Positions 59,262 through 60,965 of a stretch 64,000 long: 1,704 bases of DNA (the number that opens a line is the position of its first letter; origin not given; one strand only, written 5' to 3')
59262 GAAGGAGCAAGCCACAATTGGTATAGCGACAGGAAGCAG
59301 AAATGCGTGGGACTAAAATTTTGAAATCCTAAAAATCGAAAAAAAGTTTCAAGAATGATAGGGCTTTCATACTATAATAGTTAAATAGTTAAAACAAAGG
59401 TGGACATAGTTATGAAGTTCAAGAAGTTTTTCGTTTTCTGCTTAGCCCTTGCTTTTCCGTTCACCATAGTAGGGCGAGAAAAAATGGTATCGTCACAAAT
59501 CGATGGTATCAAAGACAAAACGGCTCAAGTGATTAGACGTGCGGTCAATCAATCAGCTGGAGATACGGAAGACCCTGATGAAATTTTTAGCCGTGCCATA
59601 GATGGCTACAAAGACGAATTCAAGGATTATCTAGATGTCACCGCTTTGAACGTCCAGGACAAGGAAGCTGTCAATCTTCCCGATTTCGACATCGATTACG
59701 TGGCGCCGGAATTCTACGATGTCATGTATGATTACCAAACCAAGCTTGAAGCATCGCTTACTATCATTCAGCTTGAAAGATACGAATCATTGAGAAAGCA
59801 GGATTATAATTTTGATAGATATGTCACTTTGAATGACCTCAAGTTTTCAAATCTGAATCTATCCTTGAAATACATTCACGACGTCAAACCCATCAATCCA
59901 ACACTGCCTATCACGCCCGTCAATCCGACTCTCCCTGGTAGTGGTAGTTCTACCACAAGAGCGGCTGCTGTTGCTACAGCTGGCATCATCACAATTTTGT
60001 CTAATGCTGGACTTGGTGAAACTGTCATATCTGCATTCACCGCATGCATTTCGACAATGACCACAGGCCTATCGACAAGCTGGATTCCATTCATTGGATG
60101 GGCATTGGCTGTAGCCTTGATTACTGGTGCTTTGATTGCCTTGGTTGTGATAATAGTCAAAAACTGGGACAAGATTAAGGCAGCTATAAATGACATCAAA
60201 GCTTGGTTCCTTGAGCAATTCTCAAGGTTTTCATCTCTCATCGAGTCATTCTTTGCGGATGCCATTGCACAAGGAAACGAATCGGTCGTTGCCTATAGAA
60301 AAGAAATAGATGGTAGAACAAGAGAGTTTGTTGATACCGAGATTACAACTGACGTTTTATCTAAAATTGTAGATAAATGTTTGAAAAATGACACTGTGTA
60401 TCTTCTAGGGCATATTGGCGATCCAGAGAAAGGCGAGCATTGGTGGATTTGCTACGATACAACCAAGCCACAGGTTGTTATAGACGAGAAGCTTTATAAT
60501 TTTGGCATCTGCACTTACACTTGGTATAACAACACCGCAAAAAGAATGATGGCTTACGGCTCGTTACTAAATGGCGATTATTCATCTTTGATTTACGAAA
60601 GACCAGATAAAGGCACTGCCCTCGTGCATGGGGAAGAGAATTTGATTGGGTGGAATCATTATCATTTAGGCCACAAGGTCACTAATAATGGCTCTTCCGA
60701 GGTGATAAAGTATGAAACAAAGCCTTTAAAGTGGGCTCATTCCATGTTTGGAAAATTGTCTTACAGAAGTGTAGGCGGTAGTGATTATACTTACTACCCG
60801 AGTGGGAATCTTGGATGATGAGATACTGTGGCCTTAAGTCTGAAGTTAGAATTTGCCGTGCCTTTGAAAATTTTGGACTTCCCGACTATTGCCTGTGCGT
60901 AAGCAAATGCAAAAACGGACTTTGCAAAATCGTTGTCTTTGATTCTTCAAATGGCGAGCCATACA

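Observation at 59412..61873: Cassette of three tandem ORFs that appear to share one novel domain: a membrane-anchored copy plus two soluble copies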

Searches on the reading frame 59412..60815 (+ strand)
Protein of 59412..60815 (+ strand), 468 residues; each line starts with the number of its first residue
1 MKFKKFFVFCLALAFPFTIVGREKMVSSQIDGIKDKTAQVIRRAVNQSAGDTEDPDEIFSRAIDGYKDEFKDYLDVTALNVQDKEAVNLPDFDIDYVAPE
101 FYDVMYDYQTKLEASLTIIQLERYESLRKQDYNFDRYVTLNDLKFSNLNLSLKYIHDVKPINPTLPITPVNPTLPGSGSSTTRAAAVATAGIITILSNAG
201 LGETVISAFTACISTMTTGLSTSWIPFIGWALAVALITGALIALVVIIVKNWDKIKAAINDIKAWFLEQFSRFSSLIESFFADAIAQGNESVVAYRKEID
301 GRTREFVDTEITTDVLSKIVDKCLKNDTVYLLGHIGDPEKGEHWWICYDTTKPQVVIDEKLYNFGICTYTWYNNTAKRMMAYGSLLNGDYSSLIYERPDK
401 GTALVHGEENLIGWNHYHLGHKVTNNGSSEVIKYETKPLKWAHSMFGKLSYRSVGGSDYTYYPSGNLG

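Call 7: search_protein_families(library=pfam, proteins=[window:59412-60815:+], max_evalue=1)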
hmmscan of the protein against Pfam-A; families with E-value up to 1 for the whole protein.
window:59412-60815:+ (468 aa): 4 families
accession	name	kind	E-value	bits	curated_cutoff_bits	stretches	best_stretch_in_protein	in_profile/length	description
PF19672.4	DUF6175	-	0.0096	15.5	23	1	267-329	164-226/293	Family of unknown function (DUF6175)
PF09843.14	DUF2070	-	0.036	12.8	30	1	185-284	111-212/561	Predicted membrane protein (DUF2070)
PF03395.19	Pox_P4A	-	0.068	11.2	25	1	259-318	784-842/882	Poxvirus P4A protein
PF03733.18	YccF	-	0.53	11.4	27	1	224-250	6-32/51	Inner membrane component domain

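Call 9: search_protein_families(library=phrogs, proteins=[window:59412-60815:+], max_evalue=1)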
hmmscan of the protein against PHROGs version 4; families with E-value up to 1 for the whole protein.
window:59412-60815:+ (468 aa): 13 families
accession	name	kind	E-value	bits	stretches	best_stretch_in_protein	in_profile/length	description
phrog_28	-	tail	7.9e-08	32.3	1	184-274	611-699/1228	tail length tape measure protein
phrog_58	-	tail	2e-05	24.2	1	105-282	547-675/1544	tail length tape measure protein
phrog_1272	-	tail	0.00021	20.1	1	189-291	621-715/1606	tail length tape measure protein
phrog_8462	-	tail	0.00074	19.3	1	208-304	282-376/672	tail length tape measure protein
phrog_4200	-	tail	0.0015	18.1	1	207-264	190-248/732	tail length tape measure protein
phrog_1535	-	tail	0.0077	15.4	1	196-307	814-924/1152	tail length tape measure protein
phrog_34082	-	tail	0.022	14.5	1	181-260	282-375/579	tail length tape measure protein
phrog_4198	-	unknown function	0.029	15.6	1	227-300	16-87/98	-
phrog_17114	-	unknown function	0.082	13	1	227-297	43-116/388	-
phrog_18338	-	head and packaging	0.099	13.1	1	251-300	59-108/268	virion structural protein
phrog_991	-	tail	0.22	9.9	1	195-285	627-714/1966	tail length tape measure protein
phrog_305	-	tail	0.44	10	1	189-288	503-642/1001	tail length tape measure protein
phrog_2276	-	tail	0.9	9.1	1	188-277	318-416/673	tail length tape measure protein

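Call 10: search_protein_families(library=padloc, proteins=[window:59412-60815:+], max_evalue=1)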
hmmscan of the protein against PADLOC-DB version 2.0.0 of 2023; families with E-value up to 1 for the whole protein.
window:59412-60815:+ (468 aa): 0 families

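Call 11: search_protein_families(library=ncbifam, proteins=[window:59412-60815:+], max_evalue=1)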
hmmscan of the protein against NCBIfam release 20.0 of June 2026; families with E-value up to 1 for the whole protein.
window:59412-60815:+ (468 aa): 1 family
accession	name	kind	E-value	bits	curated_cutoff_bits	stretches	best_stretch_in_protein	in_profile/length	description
NF047706.1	LIC12611_phage_tail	subfamily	0.009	14.8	480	1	190-286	370-460/628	LIC12611 family phage tail protein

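Call 13: find_homologous_proteins(query=window:59412-60815:+, max_evalue=0.001)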
Query window:59412-60815:+ (468 aa): 68 proteins with E <= 0.001 among 8000 candidates.
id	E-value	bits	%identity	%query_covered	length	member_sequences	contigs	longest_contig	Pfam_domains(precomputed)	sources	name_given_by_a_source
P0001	0.0e+0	1068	100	100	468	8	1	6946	-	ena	-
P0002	1.0e-232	791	72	100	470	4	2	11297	-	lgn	-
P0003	1.1e-184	633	60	100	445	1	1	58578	-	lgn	-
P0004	2.6e-181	622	75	81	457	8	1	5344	-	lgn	-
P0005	8.3e-181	620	60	100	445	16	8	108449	-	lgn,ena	-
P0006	7.2e-177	607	58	100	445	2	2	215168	-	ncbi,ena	-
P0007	8.5e-167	574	70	81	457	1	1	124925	-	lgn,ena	-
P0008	1.7e-166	573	70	81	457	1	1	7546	-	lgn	-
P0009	2.1e-162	559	53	100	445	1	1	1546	-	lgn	-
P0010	5.0e-158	545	53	99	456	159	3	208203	-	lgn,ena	-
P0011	9.8e-154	531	54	97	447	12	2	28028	-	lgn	-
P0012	1.2e-152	527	53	99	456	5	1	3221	-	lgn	-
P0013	1.4e-151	524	55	90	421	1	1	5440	-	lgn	-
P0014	3.4e-149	516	49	99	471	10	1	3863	-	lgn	-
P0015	1.0e-148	514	55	99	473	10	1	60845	-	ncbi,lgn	-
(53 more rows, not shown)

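Call 24: find_encoding_contigs(protein=P0002, flank=6000, max_places=2)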
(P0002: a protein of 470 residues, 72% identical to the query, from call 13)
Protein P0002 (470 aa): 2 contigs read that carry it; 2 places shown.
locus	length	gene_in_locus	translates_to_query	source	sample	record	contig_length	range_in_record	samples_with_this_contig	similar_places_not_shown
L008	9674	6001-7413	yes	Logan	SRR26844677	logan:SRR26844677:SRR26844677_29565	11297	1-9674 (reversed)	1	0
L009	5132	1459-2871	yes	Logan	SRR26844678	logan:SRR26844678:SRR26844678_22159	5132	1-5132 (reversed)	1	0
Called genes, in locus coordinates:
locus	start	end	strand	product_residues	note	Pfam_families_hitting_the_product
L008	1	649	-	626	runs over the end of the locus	PF00664:ABC_membrane, PF00005:ABC_tran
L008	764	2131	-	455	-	PF00485:PRK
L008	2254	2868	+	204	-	PF12464:Mac, PF00132:Hexapep, PF14602:Hexapep_2 (weak)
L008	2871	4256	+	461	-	PF02900:LigB, PF01871:AMMECR1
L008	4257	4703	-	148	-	PF00583:Acetyltransf_1 (weak), PF13508:Acetyltransf_7 (faint)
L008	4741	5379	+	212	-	-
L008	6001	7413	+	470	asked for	-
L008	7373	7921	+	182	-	-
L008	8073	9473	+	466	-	PF00890:FAD_binding_2 (faint), PF01266:DAO (faint), PF03486:HI0933_like (faint), PF07992:Pyr_redox_2 (faint), PF21688:FAD-depend_C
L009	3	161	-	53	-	?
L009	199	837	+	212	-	-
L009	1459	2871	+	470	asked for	-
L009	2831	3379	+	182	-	-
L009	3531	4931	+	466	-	PF00890:FAD_binding_2 (faint), PF01266:DAO (faint), PF03486:HI0933_like (faint), PF07992:Pyr_redox_2 (faint), PF21688:FAD-depend_C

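Call 25: find_encoding_contigs(protein=P0006, flank=6000, max_places=2)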
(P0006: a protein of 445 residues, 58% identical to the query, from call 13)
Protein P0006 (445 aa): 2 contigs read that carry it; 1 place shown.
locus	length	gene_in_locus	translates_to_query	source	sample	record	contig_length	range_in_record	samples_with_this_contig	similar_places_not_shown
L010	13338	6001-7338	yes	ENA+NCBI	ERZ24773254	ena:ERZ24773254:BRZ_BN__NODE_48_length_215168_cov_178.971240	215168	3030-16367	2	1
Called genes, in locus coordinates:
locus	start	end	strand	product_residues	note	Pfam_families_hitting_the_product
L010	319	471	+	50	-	-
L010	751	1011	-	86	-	-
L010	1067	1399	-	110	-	-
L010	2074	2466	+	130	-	-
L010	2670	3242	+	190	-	PF13651:EcoRI_methylase, PF01844:HNH, PF14279:HNH_5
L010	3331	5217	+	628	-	PF00005:ABC_tran (faint), PF13304:AAA_21 (weak)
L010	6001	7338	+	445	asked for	-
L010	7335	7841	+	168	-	-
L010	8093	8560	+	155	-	-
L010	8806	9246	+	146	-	PF20441:TerL_nuclease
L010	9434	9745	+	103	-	-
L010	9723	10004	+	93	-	-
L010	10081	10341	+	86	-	-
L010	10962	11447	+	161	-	PF18050:Cyclophil_like2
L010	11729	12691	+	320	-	-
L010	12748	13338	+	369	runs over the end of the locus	PF00248:Aldo_ket_red, PF12797:Fer4_2 (faint), PF12837:Fer4_6 (faint), PF12838:Fer4_7 (weak), PF13183:Fer4_8, PF13187:Fer4_9, PF13237:Fer4_10 (weak), PF13534:Fer4_17, +2 more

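Call 27: find_encoding_contigs(protein=P0010, flank=6000, max_places=2)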
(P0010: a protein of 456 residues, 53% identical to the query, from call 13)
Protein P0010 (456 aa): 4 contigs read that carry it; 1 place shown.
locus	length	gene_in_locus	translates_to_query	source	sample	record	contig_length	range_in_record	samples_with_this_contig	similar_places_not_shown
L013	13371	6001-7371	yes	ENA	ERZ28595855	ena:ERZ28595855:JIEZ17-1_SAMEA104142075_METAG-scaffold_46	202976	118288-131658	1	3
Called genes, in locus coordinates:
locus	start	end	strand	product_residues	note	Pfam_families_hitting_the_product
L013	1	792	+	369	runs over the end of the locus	PF02086:MethyltransfD12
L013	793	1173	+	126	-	-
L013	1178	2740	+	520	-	PF03235:GmrSD_N, PF07510:GmrSD_C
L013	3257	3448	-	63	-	-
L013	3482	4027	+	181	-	-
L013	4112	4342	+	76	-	PF08713:DNA_alkylation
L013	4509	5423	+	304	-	PF14808:TMEM164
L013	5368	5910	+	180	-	PF01555:N6_N4_Mtase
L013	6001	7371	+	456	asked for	-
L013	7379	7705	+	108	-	-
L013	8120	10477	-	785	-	-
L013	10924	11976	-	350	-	PF00924:MS_channel_2nd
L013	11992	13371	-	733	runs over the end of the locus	-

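Call 33: search_solved_structures(query=A4, max_evalue=10, show_alignments=2)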
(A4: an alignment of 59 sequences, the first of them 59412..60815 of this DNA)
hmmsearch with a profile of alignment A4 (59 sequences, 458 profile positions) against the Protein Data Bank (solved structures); distinct sequences matched with E-value up to 10: 4.
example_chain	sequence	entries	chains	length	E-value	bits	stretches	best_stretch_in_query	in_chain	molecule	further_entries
8tm9_A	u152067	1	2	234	0.003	19.7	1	2-65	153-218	D_3_633_8x peptide bound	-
8tlp_A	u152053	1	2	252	0.0042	19.2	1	2-65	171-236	D_3_633_8x, no peptide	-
7rkc_A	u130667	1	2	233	0.013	17.5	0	6-65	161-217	D_3_633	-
8up1_A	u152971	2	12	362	0.22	13.5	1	8-71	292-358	De Novo Protein sr322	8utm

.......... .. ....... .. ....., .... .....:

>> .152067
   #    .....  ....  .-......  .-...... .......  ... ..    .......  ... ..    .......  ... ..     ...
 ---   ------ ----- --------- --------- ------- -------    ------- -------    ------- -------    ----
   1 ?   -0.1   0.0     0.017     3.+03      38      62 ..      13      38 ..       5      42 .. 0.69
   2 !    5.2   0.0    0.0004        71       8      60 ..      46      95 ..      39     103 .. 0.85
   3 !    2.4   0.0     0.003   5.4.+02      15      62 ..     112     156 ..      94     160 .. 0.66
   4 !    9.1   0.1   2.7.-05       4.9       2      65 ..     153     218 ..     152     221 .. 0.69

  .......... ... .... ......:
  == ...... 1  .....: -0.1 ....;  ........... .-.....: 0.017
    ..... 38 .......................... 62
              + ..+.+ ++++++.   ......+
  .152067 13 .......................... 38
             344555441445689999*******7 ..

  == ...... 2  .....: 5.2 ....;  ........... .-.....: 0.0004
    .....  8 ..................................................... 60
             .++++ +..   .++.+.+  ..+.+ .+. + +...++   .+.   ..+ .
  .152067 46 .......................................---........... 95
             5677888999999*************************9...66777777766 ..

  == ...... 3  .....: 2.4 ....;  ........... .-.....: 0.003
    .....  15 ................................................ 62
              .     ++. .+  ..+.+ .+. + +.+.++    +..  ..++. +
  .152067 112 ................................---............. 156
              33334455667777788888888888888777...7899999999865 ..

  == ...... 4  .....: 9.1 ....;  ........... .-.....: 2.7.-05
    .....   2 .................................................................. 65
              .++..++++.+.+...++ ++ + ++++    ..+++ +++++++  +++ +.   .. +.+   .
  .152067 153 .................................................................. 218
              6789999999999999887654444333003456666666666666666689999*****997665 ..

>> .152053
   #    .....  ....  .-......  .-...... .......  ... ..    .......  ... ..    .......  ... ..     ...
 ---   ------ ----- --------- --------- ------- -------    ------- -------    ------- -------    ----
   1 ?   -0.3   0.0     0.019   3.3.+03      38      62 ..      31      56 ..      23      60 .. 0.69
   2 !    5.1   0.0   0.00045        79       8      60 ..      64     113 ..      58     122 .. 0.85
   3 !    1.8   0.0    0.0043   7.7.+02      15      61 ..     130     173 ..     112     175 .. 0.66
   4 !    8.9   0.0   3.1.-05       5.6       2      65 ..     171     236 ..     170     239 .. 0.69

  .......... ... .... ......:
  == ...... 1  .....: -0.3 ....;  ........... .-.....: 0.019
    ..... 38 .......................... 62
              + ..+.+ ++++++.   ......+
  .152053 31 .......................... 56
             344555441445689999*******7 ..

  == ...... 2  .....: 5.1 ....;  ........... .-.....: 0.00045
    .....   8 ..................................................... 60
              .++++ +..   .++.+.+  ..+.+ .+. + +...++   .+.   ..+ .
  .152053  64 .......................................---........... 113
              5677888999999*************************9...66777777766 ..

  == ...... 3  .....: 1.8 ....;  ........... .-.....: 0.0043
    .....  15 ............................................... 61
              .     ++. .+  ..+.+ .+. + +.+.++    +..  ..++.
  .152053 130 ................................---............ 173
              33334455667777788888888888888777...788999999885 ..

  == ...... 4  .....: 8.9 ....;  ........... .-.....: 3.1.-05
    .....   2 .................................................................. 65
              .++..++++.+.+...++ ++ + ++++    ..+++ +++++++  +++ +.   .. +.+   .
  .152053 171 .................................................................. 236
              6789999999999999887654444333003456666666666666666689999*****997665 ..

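Call 40: search_dna_similar(query=window:59412-60815:+, collection=phages, mode=protein, max_evalue=0.001)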
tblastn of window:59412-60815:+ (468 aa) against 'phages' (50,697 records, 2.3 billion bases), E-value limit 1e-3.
No match.

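Call 41: find_related_loci(query=A4, collection=viral_contigs, flank=10000)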
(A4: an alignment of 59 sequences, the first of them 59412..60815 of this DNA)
Query A4 (468 aa) in viral_contigs; peptide patterns used: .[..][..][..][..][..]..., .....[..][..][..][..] (x = any residue, [..] = any of these).
85 stretches matched a pattern; 2 encode a relative of the query (tblastn E <= 1e-3); 2 distinct loci.
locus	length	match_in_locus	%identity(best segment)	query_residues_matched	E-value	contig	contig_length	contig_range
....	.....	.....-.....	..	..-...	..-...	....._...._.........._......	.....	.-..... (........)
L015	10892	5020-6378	53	1-463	8e-155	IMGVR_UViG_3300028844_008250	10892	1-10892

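Call 44: predict_structure(alignment_id=A4)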
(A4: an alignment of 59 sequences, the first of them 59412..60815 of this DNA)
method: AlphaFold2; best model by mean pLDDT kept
length: 468 residues; sequences in the alignment: 59
mean_pLDDT: 86.0   pTM: 0.82
mean pLDDT of the five models: 86.0, 84.6, 84.4, 84.1, 83.9
residues with pLDDT >= 90: 321; 70-90: 66; 50-70: 42; < 50: 39
segments of 3 or more residues with pLDDT < 50: 14-34, 172-185
pLDDT, mean of each block of 10 residues (from residue 1): 54 45 37 51 57 90 95 95 91 94 96 92 94 94 94 90 72 46 53 94 95 92 84 95 98 96 93 95 98 96 95 94 94 78 90 98 97 97 97 94 88 95 92 94 95 89 77
secondary structure, 60 per line:
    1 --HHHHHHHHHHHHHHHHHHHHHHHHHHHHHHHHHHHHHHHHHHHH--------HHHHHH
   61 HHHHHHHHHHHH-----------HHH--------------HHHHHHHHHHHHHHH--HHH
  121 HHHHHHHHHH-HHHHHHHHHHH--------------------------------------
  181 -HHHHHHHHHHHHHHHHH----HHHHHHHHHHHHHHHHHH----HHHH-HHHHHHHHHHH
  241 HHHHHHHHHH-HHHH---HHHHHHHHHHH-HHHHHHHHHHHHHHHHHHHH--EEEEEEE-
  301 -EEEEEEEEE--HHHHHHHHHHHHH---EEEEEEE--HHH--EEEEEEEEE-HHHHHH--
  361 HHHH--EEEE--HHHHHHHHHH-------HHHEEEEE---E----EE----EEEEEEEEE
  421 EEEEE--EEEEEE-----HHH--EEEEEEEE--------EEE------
elements in order: H3-46 H55-72 H101-115 H118-130 H132-142 H182-198 H203-220 H225-228 H230-250 H252-255 H259-269 H271-290 E293-299 E302-310 H313-325 E329-335 E343-351 H353-358 H361-364 E367-370 H373-382 E393-397 E412-425 E428-433 E444-451 E460-462

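Call 46: fold_search(model_id=the predicted structure, library=pdb)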
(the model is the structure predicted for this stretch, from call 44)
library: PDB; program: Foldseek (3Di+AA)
matches with E <= 10: 494; with E <= 0.001: 0
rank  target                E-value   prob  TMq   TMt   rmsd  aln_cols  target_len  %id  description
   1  5q11_A                2.8e-01  0.28  0.16  0.26  16.8       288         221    9  Ligand binding to FARNESOID-X-RECEPTOR (released 2017-07-05)
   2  6hl0_A                3.3e-01  0.20  0.14  0.25  17.7       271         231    9  Crystal Structure of Farnesoid X receptor (FXR) with bound NCoA-2 peptide (released 2019-05-29)
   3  6a5z_A                6.8e-01  0.10  0.12  0.21  18.6       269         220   11  Crystal structure of human FXR/RXR-LBD heterodimer bound to HNC180 and 9cRA and SRC1 (released 2018-10-10)
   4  7trb_A                7.1e-01  0.12  0.11  0.20  16.9       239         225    7  CRYSTAL STRUCTURE OF FARNESOID X-ACTIVATED RECEPTOR COMPLEXED WITH COMPOUND-32 AKA (1S,3S)-N-({4-[5-(2-FLUOROPR OPAN-2 (released 2022-06-29)
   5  7trb_B                7.4e-01  0.18  0.17  0.29  18.4       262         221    9  CRYSTAL STRUCTURE OF FARNESOID X-ACTIVATED RECEPTOR COMPLEXED WITH COMPOUND-32 AKA (1S,3S)-N-({4-[5-(2-FLUOROPR OPAN-2 (released 2022-06-29)
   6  7wnh_B                7.8e-01  0.12  0.15  0.20  17.2       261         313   11  Crystal structure of Nurr1 binding to NBRE (released 2023-01-25)
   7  8hd3_A                7.8e-01  0.10  0.12  0.20  18.2       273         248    8  Farnesoid X Receptor Agonists_FXR fused with a HD3 peptide (released 2023-11-08)
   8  8y7l_B                8.1e-01  0.06  0.11  0.16  18.6       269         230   12  Crystal Structure of Nur77 LBD in complex with N-(2'-(4-hydroxypiperidin-1-yl)-[4,4'-bipyridin]-2-yl)cinnamamide (released 2024-07-24)
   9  3god_A                9.0e-01  0.07  0.10  0.12  18.8       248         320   12  Structural basis for DNase activity of a conserved protein implicated in CRISPR-mediated antiviral defense (released 2009-06-30)
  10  5dz3_B                9.4e-01  0.09  0.14  0.21  17.1       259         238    8  Crystal Structure of the ER-alpha Ligand-binding Domain in Complex with the Cyclofenil Derivative 4,4'-{[4-(fluorometh (released 2016-05-04)
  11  8f6k_B                9.8e-01  0.04  0.09  0.12  22.8       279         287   10  Cryo-EM structure of a Zinc-loaded H263A/D287A mutant of the YiiP-Fab complex (released 2023-02-08)
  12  4dma_A                1.0e+00  0.15  0.17  0.28  16.7       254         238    7  Crystal structure of ERa LBD in complex with RU100132 (released 2012-03-07)
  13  5q0n_C                1.0e+00  0.09  0.12  0.22  18.6       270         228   11  Ligand binding to FARNESOID-X-RECEPTOR (released 2017-07-05)
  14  6nwt_A                1.1e+00  0.11  0.15  0.25  20.8       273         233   11  RORgamma Ligand Binding Domain (released 2019-07-10)
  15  3bej_A                1.1e+00  0.08  0.12  0.20  18.2       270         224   11  Structure of human FXR in complex with MFA-1 and co-activator peptide (released 2008-03-18)
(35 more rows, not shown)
